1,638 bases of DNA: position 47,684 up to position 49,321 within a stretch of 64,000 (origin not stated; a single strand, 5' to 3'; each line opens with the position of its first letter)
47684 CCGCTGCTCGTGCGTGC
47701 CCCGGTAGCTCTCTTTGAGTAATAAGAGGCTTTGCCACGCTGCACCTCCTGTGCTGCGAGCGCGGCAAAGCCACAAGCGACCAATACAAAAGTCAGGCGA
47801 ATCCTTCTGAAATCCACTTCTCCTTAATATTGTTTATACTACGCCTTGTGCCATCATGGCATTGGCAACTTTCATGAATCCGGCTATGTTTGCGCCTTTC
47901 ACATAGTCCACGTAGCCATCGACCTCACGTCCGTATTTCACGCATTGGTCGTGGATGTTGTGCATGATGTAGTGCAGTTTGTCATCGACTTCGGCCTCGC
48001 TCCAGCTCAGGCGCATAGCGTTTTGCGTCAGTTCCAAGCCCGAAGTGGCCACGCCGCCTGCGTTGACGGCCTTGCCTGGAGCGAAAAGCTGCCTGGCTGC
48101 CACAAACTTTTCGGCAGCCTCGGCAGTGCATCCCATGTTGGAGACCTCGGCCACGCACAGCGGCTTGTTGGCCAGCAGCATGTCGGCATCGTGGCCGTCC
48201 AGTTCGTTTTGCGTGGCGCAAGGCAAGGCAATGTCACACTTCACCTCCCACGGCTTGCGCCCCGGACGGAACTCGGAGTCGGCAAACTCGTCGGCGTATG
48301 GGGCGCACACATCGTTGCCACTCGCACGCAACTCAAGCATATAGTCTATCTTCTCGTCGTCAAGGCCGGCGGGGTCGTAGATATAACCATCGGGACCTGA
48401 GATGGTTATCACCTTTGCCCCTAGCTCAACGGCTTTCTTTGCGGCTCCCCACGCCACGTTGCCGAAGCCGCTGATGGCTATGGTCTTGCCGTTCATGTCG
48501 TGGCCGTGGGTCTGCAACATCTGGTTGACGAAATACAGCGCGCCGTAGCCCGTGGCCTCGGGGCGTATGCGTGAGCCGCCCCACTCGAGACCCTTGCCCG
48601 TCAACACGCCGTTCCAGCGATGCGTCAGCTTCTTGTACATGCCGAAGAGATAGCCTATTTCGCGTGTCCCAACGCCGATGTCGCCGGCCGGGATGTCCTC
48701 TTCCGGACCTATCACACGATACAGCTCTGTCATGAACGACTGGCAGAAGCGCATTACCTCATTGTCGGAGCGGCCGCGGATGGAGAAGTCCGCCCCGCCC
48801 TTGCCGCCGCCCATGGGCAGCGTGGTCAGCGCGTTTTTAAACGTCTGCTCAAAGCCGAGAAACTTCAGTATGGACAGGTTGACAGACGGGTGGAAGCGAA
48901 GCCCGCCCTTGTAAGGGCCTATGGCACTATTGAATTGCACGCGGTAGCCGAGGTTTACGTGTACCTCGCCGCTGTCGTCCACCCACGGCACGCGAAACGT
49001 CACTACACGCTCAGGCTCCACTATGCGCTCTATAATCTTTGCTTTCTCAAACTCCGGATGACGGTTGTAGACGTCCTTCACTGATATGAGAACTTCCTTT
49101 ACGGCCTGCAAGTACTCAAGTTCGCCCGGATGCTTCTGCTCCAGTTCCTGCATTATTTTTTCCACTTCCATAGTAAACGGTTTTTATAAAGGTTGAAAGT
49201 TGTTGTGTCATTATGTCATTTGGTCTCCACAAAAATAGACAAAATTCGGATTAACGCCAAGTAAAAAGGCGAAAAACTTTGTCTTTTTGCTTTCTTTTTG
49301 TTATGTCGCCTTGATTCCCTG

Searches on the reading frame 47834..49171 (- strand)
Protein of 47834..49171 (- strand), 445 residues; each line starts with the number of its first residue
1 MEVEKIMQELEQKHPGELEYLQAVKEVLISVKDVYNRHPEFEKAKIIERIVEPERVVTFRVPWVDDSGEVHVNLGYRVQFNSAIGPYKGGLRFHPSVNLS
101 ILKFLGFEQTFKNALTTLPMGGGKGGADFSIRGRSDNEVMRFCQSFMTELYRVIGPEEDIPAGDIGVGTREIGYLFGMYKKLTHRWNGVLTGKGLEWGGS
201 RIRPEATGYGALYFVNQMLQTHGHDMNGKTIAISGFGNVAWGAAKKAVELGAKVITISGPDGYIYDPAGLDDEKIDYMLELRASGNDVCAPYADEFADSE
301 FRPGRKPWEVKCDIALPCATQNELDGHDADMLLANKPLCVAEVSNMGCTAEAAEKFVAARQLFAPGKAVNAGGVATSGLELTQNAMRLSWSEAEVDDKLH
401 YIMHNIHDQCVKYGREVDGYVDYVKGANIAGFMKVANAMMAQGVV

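Call 87: search_protein_families(library=pfam, proteins=[window:47834-49171:-], max_evalue=0.0001)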
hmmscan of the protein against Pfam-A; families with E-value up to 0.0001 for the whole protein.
window:47834-49171:- (445 aa): 2 families
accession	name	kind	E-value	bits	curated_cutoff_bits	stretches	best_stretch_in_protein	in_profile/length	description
PF00208.27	ELFV_dehydrog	-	1.5e-81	274.1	23.4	1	198-443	1-241/241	Glutamate/Leucine/Phenylalanine/Valine dehydrogenase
PF02812.23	ELFV_dehydrog_N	-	1.2e-51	174.2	25.3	1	53-181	1-129/129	Glu/Leu/Phe/Val dehydrogenase, dimerisation domain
